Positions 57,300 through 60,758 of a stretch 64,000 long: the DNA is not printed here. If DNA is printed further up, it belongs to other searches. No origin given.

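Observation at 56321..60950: RAYT transposase with flanking REP/BIME clusters; the same repeat family brackets an MmeI-like R-M gene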

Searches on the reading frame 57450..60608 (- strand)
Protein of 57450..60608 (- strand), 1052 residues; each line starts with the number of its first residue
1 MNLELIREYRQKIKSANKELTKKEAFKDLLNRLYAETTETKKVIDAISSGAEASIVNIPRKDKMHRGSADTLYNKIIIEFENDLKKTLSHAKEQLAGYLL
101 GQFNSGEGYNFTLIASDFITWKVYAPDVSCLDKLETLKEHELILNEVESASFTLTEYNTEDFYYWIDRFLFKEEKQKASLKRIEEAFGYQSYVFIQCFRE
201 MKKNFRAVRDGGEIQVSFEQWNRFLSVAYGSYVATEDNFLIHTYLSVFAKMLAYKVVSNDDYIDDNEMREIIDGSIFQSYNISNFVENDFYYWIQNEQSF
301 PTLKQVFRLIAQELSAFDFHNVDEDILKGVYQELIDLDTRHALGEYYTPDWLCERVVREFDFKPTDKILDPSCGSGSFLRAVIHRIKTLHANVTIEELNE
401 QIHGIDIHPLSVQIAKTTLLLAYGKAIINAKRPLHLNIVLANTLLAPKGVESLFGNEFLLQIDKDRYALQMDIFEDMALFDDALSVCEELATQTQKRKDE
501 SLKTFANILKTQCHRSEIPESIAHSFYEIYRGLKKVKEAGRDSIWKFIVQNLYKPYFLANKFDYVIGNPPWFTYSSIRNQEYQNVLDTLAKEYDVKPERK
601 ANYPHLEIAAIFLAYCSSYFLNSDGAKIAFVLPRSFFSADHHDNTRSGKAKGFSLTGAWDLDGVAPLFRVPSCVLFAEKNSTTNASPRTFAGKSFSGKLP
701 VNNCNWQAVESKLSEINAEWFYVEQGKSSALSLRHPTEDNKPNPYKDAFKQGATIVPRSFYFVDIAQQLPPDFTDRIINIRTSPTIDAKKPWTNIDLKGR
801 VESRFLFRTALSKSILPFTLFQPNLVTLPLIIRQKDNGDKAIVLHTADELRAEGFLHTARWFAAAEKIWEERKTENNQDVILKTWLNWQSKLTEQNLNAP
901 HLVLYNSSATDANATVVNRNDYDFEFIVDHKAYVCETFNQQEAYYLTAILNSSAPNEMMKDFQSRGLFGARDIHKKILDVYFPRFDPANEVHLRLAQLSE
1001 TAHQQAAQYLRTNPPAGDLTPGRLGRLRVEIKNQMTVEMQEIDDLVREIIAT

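Call 3: search_protein_families(library=pfam, proteins=[window:57450-60608:-], max_evalue=0.01)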
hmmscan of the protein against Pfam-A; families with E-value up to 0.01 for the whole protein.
window:57450-60608:- (1052 aa): 5 families
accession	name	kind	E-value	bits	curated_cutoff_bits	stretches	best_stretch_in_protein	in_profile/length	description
PF02384.22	N6_Mtase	-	2.7e-14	53.6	20.4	1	325-448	4-119/311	N-6 DNA Methylase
PF07669.17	Eco57I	-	1.1e-13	52.1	25.3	1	400-646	1-147/171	Eco57I restriction-modification methylase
PF20473.4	MmeI_Mtase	-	6.1e-08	32.6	27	1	367-423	22-86/259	MmeI, DNA-methyltransferase domain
PF01170.24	UPF0020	-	0.00043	20.5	22.3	0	358-421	22-98/197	RMKL-like, methyltransferase domain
PF13847.12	Methyltransf_31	-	0.005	17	27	0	365-417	4-46/145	Methyltransferase domain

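Call 17: search_protein_families(library=ncbifam, proteins=[window:57450-60608:-], max_evalue=0.01)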
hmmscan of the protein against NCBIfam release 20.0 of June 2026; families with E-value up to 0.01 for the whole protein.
window:57450-60608:- (1052 aa): 4 families
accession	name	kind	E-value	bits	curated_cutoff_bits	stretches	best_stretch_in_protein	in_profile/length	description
NF047738.1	antiphage_MADS2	equivalog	8.9e-16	57.3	720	1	307-391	274-358/654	methylation-associated defense system DNA methyltransferase MAD2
NF033451.1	BREX_2_MTaseX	equivalog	6.4e-09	34.1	400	1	317-426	168-293/1185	BREX-2 system adenine-specific DNA-methyltransferase PglX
TIGR02987.1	met_A_Alw26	exception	1e-08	34.4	353.5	1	342-416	2-80/523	Alw26I/Eco31I/Esp3I family type II restriction adenine-specific DNA-methyltransferase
NF033455.1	BREX_6_MTaseX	exception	1.4e-06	26.1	900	1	346-445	309-421/1319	BREX-6 system adenine-specific DNA-methyltransferase PglX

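Call 18: search_protein_families(library=padloc, proteins=[window:57450-60608:-], max_evalue=0.01)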
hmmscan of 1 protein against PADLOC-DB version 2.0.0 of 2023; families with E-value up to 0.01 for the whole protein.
window:57450-60608:- (1052 aa): 37 families (the best 25 are shown)
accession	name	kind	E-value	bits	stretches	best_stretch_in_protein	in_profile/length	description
PDLC03630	REase_MTase_IIG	-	6.4e-72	240.8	2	64-641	55-686/1100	Type IIG restriction enzyme-methyltransferase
PDLC03625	REase_MTase_IIG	-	4.7e-36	122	2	238-639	286-701/1109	Type IIG restriction enzyme-methyltransferase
PDLC03580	REase_II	-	1.1e-34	117.5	2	211-637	238-695/1112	Type II restriction enzyme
PDLC04134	mad2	-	6.6e-21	72.7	1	305-423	232-337/492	mads_2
PDLC03338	MTase_II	-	1.1e-17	62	1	311-446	98-240/604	Type II methyltransferase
PDLC03267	MTase_II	-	1.3e-15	55.4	2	344-402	14-72/539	Type II methyltransferase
PDLC03021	MTase_I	-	1.7e-15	54.9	1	243-421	56-247/491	Type I methyltransferase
PDLC03025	MTase_I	-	1.2e-12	45.3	1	310-421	126-241/569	Type I methyltransferase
PDLC03318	MTase_II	-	1.2e-12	45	1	307-392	307-392/723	Type II methyltransferase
PDLC03348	MTase_II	-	6.3e-12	42.8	2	323-422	200-312/727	Type II methyltransferase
PDLC02529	PglX|PglXI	-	1.2e-10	37.8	1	356-449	220-324/1189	PglX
PDLC03357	MTase_II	-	2.3e-10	37.5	1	297-389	74-166/620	Type II methyltransferase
PDLC03026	MTase_I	-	2.6e-10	38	1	300-394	97-193/487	Type I methyltransferase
PDLC03248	MTase_II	-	1.8e-09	34.9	2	544-648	69-163/521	Type II methyltransferase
PDLC03313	MTase_II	-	4.5e-08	30.1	1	365-420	49-110/563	Type II methyltransferase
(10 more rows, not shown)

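Call 19: search_solved_structures(query=window:57450-60608:-, max_evalue=0.01, show_alignments=1)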
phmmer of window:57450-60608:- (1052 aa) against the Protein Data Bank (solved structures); distinct sequences matched with E-value up to 0.01: 5.
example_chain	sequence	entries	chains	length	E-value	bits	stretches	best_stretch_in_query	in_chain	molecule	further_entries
2okc_A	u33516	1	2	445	5.1e-06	28.1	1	291-421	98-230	Type I restriction enzyme StySJI M protein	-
7lni_A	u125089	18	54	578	3.6e-05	25.3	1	322-386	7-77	Site-specific DNA-methyltransferase (adenine-specific)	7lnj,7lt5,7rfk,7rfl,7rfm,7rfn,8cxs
8cxz_A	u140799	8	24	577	3.8e-05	25.2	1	322-386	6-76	Site-specific DNA-methyltransferase (adenine-specific)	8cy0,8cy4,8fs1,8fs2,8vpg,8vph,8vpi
3ufb_A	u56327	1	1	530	0.00053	21.4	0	309-393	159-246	Type I restriction-modification system methyltransferase subunit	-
7vru_A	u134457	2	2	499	0.0065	17.8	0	340-389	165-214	Site-specific DNA-methyltransferase (adenine-specific)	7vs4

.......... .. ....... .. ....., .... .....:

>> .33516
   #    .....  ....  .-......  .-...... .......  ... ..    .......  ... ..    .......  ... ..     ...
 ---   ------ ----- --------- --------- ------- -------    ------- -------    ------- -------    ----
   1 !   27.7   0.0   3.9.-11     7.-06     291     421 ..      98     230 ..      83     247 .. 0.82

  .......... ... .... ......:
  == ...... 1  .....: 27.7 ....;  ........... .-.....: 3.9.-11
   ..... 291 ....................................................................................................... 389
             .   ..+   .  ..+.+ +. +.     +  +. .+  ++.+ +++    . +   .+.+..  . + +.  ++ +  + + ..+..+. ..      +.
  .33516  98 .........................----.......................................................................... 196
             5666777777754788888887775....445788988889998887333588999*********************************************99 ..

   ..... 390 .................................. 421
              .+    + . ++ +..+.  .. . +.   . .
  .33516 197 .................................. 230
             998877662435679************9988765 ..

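Call 37: find_homologous_proteins(query=window:57450-60608:-, max_evalue=1e-20)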
Query window:57450-60608:- (1052 aa): 1624 proteins with E <= 1e-20 among 8000 candidates; the best 120 are listed.
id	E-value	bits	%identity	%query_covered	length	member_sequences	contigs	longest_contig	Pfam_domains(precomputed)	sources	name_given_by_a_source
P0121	0.0e+0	2416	100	100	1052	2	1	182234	PF02384.23,PF07669.18,PF20473.5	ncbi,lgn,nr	ncbi:MAG: SAM-dependent DNA methyltransferase [Acidobacteria bacterium]|nr:SAM-dependent DNA methylt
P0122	0.0e+0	2118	87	100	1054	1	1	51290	PF02384.23,PF07669.18,PF20473.5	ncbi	-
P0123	0.0e+0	2060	86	100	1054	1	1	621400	PF02384.23,PF07669.18,PF20473.5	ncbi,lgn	-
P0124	0.0e+0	1808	75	100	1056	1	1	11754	PF02384.23,PF07669.18,PF20473.5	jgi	jgi:type I restriction-modification system DNA methylase subunit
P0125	0.0e+0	1785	73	100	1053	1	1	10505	PF02384.23,PF07669.18,PF20473.5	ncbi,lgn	ncbi:MAG: hypothetical protein V7641_5544 [Blastocatellia bacterium]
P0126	0.0e+0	1775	74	100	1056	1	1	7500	PF02384.23,PF07669.18,PF20473.5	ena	-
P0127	0.0e+0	1772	74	100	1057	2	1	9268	PF02384.23,PF07669.18,PF20473.5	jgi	jgi:hypothetical protein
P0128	0.0e+0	1770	72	100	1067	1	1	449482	PF02384.23,PF07669.18,PF20473.5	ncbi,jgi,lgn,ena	ncbi:MAG TPA: N-6 DNA methylase [Pyrinomonadaceae bacterium]|jgi:type I restriction-modification sys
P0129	0.0e+0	1766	73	100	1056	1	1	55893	PF02384.23,PF07669.18,PF20473.5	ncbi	ncbi:MAG: N-6 DNA methylase [Pyrinomonadaceae bacterium]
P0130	0.0e+0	1764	73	100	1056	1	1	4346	PF02384.23,PF07669.18,PF20473.5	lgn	-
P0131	0.0e+0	1751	72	100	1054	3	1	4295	PF02384.23,PF07669.18,PF20473.5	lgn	-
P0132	0.0e+0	1744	71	100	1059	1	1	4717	PF02384.23,PF07669.18,PF20473.5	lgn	-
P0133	0.0e+0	1741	71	100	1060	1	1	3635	PF02384.23,PF07669.18,PF20473.5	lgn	-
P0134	0.0e+0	1730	71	99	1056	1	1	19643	PF02384.23,PF07669.18,PF20473.5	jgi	jgi:type I restriction-modification system DNA methylase subunit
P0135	0.0e+0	1724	70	99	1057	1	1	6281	PF02384.23,PF07669.18,PF20473.5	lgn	-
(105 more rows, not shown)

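Call 38: find_encoding_contigs(protein=P0123, flank=10000, max_places=3)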
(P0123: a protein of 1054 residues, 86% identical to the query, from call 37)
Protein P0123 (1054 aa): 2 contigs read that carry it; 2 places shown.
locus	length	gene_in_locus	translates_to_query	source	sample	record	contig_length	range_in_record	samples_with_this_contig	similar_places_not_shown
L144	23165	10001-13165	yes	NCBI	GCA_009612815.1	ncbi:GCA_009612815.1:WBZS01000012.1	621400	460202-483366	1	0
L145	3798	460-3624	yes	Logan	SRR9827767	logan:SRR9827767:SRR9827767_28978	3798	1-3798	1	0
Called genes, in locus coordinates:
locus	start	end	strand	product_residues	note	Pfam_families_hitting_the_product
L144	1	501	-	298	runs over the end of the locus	PF00582:Usp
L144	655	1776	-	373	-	PF00989:PAS (faint), PF08448:PAS_4, PF13426:PAS_9 (weak), PF00512:HisKA, PF02518:HATPase_c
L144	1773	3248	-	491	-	PF00072:Response_reg, PF00158:Sigma54_activat, PF14532:Sigma54_activ_2, PF07724:AAA_2 (weak), PF07728:AAA_5, PF25601:AAA_lid_14, PF02954:HTH_8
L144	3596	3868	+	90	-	PF00708:Acylphosphatase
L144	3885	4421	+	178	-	PF00156:Pribosyltran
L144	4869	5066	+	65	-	PF09962:DUF2196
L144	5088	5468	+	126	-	PF09643:YopX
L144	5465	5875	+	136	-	PF00856:SET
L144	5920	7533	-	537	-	PF01120:Alpha_L_fucos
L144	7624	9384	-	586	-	PF13520:AA_permease_2, PF00324:AA_permease, PF03845:Spore_permease (weak), PF13906:AA_permease_C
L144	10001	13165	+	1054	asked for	PF02384:N6_Mtase, PF20473:MmeI_Mtase (faint), PF07669:Eco57I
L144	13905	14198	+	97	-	PF01797:Y1_Tnp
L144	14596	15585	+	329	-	PF05971:Methyltransf_10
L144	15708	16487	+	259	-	PF07978:NIPSNAP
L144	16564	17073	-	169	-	PF00254:FKBP_C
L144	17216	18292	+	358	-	PF00480:ROK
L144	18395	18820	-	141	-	PF00072:Response_reg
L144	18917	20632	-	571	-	PF01019:G_glu_transpept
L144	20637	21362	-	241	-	-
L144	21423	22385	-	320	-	PF03372:Exo_endo_phos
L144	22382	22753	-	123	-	PF01648:ACPS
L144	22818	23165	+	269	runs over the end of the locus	PF02578:Cu-oxidase_4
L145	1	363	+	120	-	?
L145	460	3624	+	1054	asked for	PF02384:N6_Mtase, PF20473:MmeI_Mtase (faint), PF07669:Eco57I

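Call 39: find_encoding_contigs(protein=P0122, flank=10000, max_places=3)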
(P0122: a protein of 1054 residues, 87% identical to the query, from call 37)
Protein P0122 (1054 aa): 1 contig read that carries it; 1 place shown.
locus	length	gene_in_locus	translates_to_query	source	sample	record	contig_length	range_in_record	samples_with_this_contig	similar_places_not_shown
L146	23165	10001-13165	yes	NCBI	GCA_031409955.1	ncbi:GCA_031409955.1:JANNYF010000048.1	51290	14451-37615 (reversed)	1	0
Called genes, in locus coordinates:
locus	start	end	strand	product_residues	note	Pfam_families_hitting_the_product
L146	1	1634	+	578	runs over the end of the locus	PF13480:Acetyltransf_6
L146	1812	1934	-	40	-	-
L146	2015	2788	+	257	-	PF07719:TPR_2 (faint), PF21033:RMD1-3, PF13181:TPR_8 (faint), PF13428:TPR_14 (faint), PF16811:TAtT, PF00515:TPR_1 (faint), PF14559:TPR_19, PF21033:RMD1-3 (weak)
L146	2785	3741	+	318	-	PF08240:ADH_N, PF00107:ADH_zinc_N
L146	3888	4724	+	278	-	PF01048:PNP_UDP_1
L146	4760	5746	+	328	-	PF01073:3Beta_HSD, PF01370:Epimerase, PF02719:Polysacc_synt_2, PF04321:RmlD_sub_bind (weak), PF05368:NmrA, PF07993:NAD_binding_4, PF13460:NAD_binding_10, PF16363:GDP_Man_Dehyd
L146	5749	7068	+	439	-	PF01979:Amidohydro_1, PF07969:Amidohydro_3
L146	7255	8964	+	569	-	PF01464:SLT, PF01476:LysM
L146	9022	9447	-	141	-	PF13622:4HBT_3 (weak), PF03061:4HBT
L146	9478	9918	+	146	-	PF13883:CREG_beta-barrel, PF01243:PNPOx_N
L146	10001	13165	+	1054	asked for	PF02384:N6_Mtase, PF20473:MmeI_Mtase (faint), PF07669:Eco57I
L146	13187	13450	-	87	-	-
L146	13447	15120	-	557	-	PF01266:DAO (weak), PF00732:GMC_oxred_N, PF05199:GMC_oxred_C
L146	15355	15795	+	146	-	PF06491:Disulph_isomer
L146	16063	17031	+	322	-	PF16258:DUF4912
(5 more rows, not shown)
